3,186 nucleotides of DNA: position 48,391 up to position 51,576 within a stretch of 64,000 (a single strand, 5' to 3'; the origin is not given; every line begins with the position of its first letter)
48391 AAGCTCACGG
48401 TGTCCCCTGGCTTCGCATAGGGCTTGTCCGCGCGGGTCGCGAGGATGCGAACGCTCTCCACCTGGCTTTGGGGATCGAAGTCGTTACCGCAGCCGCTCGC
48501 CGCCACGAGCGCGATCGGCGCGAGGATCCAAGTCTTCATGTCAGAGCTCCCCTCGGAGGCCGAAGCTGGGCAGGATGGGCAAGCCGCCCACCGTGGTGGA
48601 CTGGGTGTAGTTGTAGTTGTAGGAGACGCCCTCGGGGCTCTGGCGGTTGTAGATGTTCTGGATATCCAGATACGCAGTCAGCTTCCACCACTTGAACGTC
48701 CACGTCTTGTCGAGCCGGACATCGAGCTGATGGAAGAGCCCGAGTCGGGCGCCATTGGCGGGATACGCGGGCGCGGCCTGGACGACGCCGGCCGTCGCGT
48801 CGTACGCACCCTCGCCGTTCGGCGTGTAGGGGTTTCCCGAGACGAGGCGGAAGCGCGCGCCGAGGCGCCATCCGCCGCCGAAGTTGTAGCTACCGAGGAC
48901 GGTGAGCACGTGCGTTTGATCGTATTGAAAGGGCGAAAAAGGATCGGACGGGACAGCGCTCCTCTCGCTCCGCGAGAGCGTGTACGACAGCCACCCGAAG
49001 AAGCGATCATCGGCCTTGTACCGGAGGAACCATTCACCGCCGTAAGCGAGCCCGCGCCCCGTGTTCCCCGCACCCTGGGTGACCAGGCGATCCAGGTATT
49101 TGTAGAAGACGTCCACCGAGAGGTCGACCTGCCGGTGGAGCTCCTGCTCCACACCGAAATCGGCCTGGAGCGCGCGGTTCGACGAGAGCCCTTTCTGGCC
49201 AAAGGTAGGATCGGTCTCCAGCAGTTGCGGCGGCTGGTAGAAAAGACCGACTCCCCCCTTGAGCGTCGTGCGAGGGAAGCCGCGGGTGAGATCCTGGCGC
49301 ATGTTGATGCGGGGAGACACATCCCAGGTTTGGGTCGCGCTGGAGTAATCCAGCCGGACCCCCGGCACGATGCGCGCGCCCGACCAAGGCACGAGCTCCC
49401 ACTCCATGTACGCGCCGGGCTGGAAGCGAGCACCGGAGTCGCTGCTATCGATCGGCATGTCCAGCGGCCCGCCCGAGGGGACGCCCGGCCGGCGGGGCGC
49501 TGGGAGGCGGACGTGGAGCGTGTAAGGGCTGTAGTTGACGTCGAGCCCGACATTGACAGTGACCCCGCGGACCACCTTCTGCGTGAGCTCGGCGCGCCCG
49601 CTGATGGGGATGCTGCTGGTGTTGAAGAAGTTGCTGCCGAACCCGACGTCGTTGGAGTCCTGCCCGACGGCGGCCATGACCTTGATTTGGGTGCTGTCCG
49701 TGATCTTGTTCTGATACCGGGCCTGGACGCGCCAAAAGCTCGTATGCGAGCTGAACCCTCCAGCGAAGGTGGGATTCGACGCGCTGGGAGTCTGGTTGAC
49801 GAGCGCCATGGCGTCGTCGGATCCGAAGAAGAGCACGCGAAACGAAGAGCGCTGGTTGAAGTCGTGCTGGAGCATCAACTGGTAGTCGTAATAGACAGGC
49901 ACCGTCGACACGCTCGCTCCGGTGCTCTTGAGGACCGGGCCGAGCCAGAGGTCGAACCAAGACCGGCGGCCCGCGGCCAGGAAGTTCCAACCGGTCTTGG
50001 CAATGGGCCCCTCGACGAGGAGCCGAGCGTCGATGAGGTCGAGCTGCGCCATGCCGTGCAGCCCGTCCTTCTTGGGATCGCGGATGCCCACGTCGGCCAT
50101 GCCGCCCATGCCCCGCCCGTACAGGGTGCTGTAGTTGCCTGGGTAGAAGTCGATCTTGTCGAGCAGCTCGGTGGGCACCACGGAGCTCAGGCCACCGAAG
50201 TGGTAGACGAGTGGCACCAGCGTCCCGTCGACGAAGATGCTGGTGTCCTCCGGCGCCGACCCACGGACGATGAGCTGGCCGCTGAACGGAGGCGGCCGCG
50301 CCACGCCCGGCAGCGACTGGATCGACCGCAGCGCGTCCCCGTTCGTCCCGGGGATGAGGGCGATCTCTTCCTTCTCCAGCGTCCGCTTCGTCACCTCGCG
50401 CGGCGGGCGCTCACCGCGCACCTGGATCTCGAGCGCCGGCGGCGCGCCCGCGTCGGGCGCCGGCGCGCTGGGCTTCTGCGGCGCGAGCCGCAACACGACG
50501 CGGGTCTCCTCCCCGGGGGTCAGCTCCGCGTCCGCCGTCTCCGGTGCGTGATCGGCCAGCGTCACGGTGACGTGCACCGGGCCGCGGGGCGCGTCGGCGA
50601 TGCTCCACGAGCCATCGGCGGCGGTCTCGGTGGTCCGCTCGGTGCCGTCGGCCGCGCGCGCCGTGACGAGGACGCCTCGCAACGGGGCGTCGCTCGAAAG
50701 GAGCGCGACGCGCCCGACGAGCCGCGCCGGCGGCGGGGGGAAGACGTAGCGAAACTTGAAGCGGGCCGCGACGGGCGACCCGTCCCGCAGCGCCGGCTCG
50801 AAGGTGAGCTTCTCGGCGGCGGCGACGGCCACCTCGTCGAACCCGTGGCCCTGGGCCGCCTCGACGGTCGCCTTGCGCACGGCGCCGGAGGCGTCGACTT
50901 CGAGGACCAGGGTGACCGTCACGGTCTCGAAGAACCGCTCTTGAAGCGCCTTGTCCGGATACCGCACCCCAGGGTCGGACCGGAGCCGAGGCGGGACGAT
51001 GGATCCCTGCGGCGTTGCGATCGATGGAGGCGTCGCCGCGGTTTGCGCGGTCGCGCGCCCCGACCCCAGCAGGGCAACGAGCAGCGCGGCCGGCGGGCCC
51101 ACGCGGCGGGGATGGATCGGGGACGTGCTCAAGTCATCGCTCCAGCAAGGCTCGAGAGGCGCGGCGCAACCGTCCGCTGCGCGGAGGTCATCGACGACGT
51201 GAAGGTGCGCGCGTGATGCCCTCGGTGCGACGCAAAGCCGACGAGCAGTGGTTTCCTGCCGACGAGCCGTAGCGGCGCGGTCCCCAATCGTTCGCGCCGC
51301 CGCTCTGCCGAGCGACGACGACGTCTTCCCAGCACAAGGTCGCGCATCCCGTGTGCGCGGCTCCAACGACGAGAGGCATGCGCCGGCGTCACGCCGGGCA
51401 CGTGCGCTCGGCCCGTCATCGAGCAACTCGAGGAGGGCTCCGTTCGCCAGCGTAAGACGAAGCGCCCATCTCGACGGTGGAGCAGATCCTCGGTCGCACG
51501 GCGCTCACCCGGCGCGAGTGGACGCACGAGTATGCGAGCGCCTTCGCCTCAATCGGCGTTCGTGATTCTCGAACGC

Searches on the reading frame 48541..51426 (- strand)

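Call 78: search_protein_families(library=pfam, proteins=[window:48541-51426:-], max_evalue=0.0001)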
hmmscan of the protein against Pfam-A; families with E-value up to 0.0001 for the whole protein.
window:48541-51426:- (961 aa): 3 families
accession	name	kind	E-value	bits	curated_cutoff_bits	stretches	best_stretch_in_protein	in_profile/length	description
PF13620.12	CarboxypepD_reg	-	1.8e-10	41.4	32.3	1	236-314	2-81/82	Carboxypeptidase regulatory-like domain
PF03544.19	TonB_C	-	1.9e-08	35.1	24.6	1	154-228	3-78/79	Gram-negative bacterial TonB protein C-terminal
PF07715.20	Plug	-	2e-07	31.9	23.9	1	364-442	24-106/107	TonB-dependent Receptor Plug Domain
